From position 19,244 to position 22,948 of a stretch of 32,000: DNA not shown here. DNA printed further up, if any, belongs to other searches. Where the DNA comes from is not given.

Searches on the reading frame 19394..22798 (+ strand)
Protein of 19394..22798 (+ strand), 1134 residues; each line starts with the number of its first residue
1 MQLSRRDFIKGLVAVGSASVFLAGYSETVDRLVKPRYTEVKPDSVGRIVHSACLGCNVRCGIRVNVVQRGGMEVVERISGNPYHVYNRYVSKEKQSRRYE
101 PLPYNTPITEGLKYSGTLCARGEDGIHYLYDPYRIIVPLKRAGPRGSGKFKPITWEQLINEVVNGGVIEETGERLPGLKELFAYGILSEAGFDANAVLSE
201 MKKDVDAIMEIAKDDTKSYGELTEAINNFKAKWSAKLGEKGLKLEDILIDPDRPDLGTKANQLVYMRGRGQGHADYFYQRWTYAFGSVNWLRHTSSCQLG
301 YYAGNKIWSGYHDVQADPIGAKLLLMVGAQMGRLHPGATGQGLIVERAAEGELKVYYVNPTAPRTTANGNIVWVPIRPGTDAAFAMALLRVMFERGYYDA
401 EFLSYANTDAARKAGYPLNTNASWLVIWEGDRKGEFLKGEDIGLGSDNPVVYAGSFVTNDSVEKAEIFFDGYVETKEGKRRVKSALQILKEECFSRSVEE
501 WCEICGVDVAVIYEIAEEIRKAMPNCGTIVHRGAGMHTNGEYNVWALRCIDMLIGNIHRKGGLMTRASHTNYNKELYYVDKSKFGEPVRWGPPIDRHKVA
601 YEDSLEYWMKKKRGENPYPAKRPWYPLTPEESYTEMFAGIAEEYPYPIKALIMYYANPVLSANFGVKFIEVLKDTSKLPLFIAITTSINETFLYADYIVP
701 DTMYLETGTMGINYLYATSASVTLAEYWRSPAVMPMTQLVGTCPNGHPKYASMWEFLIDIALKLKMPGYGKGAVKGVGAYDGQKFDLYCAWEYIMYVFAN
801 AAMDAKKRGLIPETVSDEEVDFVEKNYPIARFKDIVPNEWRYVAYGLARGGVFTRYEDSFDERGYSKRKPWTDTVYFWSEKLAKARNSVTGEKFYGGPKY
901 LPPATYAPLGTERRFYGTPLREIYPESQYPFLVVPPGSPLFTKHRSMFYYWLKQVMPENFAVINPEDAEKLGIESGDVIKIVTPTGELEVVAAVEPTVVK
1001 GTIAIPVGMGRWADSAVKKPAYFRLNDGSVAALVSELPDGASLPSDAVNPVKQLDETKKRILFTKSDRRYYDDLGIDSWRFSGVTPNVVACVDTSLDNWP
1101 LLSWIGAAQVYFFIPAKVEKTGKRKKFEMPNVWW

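Call 49: search_protein_families(library=pfam, proteins=[window:19394-22798:+], max_evalue=0.0001)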
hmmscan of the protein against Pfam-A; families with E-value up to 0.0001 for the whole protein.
window:19394-22798:+ (1134 aa): 3 families
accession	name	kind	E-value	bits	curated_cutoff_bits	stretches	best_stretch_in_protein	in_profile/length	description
PF00384.28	Molybdopterin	-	6.5e-15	55.5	24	1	321-711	108-320/353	Molybdopterin oxidoreductase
PF01568.27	Molydop_binding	-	4.3e-13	49.7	26.8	1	950-1034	20-93/110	Molydopterin dinucleotide binding domain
PF04879.21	Molybdop_Fe4S4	-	8.6e-05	22.9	22.7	0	48-130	3-54/55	Molybdopterin oxidoreductase Fe4S4 domain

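Call 77: search_protein_families(library=ncbifam, proteins=[window:19394-22798:+], max_evalue=0.00001)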
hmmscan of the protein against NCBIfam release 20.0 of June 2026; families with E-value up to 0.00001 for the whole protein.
window:19394-22798:+ (1134 aa): 18 families
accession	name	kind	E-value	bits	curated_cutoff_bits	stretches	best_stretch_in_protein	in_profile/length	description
NF011567.1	PRK14991.1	equivalog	1.4e-138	463.4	1750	2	245-1011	205-959/1022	tetrathionate reductase subunit TtrA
NF012032.0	PRK15488.1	equivalog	5.5e-50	170.1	694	3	499-706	296-485/759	thiosulfate reductase PhsA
TIGR02166.1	dmsA_ynfE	subfamily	5.2e-37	127.3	777.7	3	320-404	211-296/794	DMSO/selenate family reductase complex A subunit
NF041714.1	arsenate_red_ArrA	equivalog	3.4e-33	114.8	1600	2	496-703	331-520/848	arsenate respiratory reductase molybdopterin-containing subunit ArrA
TIGR03479.1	DMSO_red_II_alp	subfamily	1.9e-27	95.8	984.75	2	372-709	272-606/913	molybdopterin-dependent oxidoreductase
NF011566.1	PRK14990.1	exception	1.9e-24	85.7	1600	0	290-404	200-316/814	dimethylsulfoxide reductase subunit A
TIGR01591.1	Fdh-alpha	equivalog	5.3e-23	81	666.25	1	952-1007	586-641/672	formate dehydrogenase subunit alpha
NF041783.2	mnquin_red_QrcB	equivalog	1.1e-22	80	440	0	960-1013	603-656/695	menaquinone reductase molybdopterin-binding-like subunit QrcB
NF041885.1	selenate_YnfE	exception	3.7e-22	77.9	1675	0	313-404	211-303/805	selenate/tellurate reductase subunit YnfE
NF041884.1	selenate_YnfF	exception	3e-21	75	1650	0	319-404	210-296/798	selenate/tellurate reductase subunit YnfF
TIGR01553.1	formate-DH-alph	equivalog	7.5e-19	67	814.2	1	321-563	222-439/1009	formate dehydrogenase-N subunit alpha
NF047855.1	AssmNtatRedNasC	equivalog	2.9e-18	65.5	1100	0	635-710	400-470/708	assimilatory nitrate reductase catalytic subunit NasC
TIGR00509.1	bisC_fam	subfamily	1.8e-13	49.7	1017.55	0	961-1037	659-733/772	molybdopterin guanine dinucleotide-containing S/N-oxide reductase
NF041513.1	formate_DH_Act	exception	1.5e-10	39.5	1400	1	313-568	205-474/1067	formate dehydrogenase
TIGR02693.1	arsenite_ox_L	equivalog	7.7e-10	37.4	359.05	0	364-531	284-374/806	arsenate reductase (azurin) large subunit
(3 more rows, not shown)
